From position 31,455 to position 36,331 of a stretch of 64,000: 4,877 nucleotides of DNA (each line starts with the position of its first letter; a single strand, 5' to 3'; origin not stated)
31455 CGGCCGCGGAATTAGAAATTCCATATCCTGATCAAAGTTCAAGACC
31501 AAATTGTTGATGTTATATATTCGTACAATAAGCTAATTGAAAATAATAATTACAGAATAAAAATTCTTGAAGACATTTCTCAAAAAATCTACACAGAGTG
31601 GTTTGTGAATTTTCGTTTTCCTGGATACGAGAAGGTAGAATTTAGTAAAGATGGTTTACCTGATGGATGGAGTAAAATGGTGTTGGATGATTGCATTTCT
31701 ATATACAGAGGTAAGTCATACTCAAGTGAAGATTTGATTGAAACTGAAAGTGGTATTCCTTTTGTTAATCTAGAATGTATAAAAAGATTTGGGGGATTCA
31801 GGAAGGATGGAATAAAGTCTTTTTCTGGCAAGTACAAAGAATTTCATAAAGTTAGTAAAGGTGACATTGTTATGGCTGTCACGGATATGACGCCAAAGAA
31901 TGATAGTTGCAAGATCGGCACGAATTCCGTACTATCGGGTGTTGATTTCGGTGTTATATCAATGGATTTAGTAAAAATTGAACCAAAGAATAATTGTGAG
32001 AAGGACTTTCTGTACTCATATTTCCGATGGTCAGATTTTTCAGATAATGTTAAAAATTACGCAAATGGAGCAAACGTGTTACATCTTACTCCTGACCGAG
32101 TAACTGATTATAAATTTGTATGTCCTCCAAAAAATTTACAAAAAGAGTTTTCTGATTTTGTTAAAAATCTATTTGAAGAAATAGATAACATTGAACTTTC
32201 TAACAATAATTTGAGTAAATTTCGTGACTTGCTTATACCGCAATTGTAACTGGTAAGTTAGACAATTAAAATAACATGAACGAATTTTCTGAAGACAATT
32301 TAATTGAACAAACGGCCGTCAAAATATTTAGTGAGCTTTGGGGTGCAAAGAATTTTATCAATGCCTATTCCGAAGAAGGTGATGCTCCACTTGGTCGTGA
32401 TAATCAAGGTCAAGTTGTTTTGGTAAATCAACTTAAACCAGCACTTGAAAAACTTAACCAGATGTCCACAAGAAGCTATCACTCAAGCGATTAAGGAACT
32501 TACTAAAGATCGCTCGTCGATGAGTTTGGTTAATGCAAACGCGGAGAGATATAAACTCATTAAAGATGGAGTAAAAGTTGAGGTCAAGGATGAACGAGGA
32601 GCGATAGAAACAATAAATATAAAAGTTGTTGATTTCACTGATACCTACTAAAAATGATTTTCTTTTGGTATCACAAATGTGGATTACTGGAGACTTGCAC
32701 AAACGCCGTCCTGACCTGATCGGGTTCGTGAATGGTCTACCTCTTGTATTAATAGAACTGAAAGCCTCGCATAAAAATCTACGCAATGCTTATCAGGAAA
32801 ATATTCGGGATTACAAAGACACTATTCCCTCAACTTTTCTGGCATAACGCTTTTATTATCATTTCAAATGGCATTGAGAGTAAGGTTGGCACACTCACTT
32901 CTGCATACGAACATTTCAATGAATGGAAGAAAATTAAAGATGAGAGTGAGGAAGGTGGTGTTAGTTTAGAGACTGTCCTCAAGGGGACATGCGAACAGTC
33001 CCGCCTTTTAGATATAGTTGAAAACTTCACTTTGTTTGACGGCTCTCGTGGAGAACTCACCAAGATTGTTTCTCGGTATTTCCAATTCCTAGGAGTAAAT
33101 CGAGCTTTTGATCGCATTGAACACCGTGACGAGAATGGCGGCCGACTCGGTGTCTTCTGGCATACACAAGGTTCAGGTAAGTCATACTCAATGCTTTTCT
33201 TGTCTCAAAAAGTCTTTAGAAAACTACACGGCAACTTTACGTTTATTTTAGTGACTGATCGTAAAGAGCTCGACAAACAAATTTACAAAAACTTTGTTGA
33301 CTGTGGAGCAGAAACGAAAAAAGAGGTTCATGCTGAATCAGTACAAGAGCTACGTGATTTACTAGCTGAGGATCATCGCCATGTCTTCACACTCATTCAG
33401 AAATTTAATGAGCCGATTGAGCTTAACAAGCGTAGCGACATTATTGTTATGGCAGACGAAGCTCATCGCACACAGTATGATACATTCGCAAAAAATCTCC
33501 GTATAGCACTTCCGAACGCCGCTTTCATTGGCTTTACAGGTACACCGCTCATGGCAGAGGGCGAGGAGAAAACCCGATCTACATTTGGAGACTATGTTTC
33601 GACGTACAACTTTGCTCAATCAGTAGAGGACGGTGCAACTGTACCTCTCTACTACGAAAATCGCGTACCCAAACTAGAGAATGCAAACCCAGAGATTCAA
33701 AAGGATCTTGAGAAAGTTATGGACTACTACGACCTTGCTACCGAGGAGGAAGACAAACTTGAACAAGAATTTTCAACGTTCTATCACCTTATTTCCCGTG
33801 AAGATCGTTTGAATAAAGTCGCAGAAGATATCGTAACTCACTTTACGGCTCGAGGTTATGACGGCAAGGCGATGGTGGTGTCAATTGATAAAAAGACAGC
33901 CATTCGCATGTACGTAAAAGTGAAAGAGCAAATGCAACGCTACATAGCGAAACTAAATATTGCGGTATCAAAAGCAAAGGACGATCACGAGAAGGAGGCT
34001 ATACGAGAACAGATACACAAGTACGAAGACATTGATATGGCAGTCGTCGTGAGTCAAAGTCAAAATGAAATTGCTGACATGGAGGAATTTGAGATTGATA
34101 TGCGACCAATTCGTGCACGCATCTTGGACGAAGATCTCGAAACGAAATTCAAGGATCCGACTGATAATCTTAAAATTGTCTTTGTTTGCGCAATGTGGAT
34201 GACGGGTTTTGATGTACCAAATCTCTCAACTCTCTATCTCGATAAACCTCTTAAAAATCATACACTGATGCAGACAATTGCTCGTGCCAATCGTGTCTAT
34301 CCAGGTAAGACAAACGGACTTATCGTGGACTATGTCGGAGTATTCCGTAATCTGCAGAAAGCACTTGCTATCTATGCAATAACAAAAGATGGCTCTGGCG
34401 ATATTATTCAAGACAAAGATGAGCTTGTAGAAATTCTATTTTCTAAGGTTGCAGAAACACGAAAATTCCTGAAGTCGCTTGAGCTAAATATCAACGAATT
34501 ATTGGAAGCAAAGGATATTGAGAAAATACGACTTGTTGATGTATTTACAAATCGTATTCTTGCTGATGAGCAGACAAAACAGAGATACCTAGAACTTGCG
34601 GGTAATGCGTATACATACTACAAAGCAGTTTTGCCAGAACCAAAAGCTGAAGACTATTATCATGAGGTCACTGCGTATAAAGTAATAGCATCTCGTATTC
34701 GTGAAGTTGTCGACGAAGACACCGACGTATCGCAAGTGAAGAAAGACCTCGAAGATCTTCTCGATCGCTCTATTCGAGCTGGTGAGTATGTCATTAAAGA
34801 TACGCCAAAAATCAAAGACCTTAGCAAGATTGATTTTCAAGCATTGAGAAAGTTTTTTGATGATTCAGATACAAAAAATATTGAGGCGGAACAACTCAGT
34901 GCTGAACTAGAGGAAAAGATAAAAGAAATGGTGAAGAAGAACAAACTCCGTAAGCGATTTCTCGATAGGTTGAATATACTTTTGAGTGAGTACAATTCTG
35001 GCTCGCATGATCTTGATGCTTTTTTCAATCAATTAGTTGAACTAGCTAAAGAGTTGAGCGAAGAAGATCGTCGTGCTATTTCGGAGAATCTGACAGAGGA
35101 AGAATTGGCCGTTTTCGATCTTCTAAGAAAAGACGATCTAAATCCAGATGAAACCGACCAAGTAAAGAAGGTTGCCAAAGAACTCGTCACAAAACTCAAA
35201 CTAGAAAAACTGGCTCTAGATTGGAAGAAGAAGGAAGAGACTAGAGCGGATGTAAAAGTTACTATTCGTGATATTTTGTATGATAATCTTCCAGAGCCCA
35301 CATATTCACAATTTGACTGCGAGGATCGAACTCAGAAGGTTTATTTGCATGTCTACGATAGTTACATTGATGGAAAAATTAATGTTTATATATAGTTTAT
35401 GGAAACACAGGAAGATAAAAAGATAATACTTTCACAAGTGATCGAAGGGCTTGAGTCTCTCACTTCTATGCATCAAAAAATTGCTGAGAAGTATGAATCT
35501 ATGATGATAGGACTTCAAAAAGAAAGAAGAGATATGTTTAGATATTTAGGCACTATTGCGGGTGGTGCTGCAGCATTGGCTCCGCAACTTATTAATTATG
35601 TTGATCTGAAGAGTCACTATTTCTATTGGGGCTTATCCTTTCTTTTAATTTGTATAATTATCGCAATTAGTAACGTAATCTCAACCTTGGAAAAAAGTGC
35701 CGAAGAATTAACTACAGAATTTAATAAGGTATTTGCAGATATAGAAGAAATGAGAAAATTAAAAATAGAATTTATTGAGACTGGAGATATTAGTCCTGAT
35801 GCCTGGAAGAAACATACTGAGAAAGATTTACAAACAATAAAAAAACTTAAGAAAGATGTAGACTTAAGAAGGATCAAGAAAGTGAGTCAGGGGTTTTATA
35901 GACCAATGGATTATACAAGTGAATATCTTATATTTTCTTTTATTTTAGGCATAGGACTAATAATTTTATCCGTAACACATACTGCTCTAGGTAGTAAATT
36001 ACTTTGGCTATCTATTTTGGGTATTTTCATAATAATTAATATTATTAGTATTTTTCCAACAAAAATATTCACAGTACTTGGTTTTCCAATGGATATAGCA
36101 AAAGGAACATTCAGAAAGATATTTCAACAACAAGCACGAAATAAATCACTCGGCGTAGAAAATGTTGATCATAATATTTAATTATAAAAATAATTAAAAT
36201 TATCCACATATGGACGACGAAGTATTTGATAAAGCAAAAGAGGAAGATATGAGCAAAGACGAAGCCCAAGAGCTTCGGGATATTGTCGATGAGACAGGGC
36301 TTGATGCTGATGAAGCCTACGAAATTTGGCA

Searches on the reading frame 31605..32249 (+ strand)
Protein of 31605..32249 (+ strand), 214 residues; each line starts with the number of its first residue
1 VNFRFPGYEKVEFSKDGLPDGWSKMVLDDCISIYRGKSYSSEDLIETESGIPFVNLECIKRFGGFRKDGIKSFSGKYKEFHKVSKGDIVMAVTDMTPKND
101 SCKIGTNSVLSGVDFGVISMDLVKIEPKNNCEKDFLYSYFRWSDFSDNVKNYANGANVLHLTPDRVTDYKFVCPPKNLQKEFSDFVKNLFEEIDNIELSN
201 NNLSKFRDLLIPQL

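Call 25: search_protein_families(library=pfam, proteins=[window:31605-32249:+], max_evalue=0.001)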
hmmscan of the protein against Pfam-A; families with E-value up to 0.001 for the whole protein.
window:31605-32249:+ (214 aa): 1 family
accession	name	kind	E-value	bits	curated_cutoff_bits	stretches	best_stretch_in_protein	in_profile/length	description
PF01420.25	Methylase_S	-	2.6e-10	41.2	22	1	19-199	1-162/168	Type I restriction modification DNA specificity domain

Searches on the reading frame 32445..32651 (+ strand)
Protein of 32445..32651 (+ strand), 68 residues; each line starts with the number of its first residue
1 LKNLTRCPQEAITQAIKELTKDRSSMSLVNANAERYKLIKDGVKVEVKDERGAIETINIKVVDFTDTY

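Call 63: search_protein_families(library=pfam, proteins=[window:32445-32651:+], max_evalue=0.01)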
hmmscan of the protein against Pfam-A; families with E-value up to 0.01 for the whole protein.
window:32445-32651:+ (68 aa): 1 family
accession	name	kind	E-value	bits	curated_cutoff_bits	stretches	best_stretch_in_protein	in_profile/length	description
PF04313.20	HSDR_N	-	9.5e-06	26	25.1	1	9-66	54-106/198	Type I restriction enzyme R protein N terminus (HSDR_N)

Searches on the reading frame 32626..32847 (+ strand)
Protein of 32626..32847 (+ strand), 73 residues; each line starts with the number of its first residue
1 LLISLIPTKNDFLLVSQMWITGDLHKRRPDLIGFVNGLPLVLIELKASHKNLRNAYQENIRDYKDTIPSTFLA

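Call 63: search_protein_families(library=pfam, proteins=[window:32626-32847:+], max_evalue=0.01)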
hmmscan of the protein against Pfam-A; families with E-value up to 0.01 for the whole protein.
window:32626-32847:+ (73 aa): 1 family
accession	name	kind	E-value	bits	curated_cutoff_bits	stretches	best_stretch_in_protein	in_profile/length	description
PF04313.20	HSDR_N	-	6.4e-18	65.8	25.1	1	7-71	107-173/198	Type I restriction enzyme R protein N terminus (HSDR_N)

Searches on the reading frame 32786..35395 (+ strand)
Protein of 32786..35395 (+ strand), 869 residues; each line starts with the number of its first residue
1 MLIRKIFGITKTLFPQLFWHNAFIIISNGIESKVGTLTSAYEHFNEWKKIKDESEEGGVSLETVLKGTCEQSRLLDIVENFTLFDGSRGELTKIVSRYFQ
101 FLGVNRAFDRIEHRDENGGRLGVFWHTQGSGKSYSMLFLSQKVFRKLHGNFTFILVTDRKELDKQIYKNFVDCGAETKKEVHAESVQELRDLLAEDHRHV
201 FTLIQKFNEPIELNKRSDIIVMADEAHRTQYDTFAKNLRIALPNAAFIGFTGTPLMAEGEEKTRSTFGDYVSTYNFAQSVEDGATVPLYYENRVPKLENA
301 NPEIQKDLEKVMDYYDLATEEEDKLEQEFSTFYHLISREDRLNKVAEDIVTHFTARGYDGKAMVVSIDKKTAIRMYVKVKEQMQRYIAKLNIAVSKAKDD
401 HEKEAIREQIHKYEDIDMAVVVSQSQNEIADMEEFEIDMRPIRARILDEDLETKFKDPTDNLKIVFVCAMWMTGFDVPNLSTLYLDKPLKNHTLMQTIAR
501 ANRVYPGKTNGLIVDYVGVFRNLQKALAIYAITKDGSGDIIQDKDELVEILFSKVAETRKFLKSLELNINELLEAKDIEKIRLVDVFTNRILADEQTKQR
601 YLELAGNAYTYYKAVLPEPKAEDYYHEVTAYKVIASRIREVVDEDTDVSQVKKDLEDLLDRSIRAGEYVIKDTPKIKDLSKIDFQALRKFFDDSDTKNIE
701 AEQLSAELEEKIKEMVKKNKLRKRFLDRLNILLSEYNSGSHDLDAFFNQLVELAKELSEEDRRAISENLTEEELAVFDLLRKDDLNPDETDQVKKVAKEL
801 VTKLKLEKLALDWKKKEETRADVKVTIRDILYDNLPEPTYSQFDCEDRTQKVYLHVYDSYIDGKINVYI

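Call 63: search_protein_families(library=pfam, proteins=[window:32786-35395:+], max_evalue=0.01)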
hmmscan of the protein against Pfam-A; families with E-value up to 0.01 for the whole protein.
window:32786-35395:+ (869 aa): 5 families
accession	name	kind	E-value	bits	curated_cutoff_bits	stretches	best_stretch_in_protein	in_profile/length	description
PF18766.7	SWI2_SNF2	-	1.9e-71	240.7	26.7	1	100-315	2-215/221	SWI2/SNF2 ATPase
PF11867.13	T1RH-like_C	-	3.4e-40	138.9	26.8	1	535-833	2-304/329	Type I restriction enzyme HindI endonuclease subunit-like, C-terminal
PF22679.2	T1R_D3-like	-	3.5e-22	79.9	27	1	361-516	4-156/158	Type I restriction enzyme subunit R domain 3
PF04851.21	ResIII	-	1.6e-21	77.3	22.5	1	107-254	11-162/164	Type III restriction enzyme, res subunit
PF00270.35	DEAD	-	6.1e-07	29.8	26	1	129-254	24-160/167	DEAD/DEAH box helicase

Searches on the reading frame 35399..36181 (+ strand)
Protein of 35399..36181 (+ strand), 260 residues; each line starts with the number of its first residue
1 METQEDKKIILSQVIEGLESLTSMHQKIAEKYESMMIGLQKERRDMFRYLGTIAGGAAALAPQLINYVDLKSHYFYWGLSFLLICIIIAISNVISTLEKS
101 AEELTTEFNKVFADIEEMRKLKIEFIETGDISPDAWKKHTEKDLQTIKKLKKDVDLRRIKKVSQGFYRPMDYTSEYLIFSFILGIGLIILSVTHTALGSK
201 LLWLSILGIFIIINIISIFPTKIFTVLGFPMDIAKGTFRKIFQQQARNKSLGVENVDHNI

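Call 25: search_protein_families(library=pfam, proteins=[window:35399-36181:+], max_evalue=0.001)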
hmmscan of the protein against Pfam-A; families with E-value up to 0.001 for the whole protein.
window:35399-36181:+ (260 aa): 0 families

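Call 52: search_protein_families(library=ncbifam, proteins=[window:35399-36181:+], max_evalue=0.01)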
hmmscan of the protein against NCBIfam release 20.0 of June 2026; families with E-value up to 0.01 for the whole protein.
window:35399-36181:+ (260 aa): 0 families
